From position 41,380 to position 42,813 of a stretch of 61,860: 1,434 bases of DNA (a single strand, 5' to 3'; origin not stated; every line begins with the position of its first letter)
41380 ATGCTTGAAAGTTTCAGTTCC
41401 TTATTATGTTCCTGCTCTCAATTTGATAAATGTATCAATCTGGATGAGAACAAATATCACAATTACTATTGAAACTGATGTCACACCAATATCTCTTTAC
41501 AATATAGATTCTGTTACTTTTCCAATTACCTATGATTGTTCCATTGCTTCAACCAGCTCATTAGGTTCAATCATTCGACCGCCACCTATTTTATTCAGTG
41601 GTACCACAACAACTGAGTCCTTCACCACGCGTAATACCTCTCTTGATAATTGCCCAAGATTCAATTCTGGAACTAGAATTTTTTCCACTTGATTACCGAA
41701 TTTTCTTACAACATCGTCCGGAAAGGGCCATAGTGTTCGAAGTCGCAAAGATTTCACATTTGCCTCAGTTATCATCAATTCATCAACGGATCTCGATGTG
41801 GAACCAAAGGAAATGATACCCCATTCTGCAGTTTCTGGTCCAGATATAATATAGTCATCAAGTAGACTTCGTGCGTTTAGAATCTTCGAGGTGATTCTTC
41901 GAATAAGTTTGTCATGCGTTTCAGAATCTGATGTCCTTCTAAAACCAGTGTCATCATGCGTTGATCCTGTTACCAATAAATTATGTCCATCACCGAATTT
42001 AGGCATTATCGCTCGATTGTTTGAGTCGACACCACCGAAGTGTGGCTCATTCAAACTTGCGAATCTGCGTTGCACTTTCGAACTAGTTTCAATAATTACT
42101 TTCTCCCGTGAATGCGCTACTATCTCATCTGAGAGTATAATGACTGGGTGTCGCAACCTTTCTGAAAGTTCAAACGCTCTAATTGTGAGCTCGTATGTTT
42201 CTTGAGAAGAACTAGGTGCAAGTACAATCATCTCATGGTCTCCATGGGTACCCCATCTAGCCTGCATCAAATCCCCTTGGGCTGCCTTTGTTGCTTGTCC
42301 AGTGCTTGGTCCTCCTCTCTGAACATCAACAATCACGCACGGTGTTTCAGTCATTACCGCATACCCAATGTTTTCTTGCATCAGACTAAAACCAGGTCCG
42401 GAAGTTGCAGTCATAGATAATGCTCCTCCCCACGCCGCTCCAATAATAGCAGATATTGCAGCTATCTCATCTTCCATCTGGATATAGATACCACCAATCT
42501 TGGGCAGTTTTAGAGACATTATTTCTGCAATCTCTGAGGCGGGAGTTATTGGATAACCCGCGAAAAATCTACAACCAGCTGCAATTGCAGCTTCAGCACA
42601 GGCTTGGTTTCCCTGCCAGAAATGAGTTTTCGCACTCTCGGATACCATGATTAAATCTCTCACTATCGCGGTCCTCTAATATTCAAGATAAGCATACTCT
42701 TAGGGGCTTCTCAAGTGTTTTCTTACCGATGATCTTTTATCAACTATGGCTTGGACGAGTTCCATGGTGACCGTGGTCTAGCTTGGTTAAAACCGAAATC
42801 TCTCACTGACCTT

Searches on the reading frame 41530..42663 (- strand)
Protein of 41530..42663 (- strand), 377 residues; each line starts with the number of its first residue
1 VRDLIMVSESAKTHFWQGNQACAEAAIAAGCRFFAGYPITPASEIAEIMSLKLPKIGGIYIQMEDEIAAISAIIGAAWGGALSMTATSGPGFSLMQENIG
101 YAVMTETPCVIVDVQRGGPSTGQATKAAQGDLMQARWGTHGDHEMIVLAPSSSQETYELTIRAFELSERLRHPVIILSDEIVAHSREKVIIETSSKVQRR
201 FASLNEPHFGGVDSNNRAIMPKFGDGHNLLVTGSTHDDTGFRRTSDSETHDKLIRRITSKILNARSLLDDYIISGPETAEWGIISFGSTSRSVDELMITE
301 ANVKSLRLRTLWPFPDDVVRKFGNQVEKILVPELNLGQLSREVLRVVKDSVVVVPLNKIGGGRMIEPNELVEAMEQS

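Call 44: search_protein_families(library=pfam, proteins=[window:41530-42663:-], max_evalue=0.001)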
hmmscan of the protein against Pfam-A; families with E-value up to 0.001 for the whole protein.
window:41530-42663:- (377 aa): 2 families
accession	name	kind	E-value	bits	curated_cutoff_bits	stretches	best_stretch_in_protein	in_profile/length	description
PF01855.24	POR_N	-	1.4e-70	238.1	27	1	24-255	1-230/231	Pyruvate flavodoxin/ferredoxin oxidoreductase, thiamine diP-bdg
PF17147.9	PFOR_II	-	1.2e-12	48.4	27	1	279-369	1-101/102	Pyruvate:ferredoxin oxidoreductase core domain II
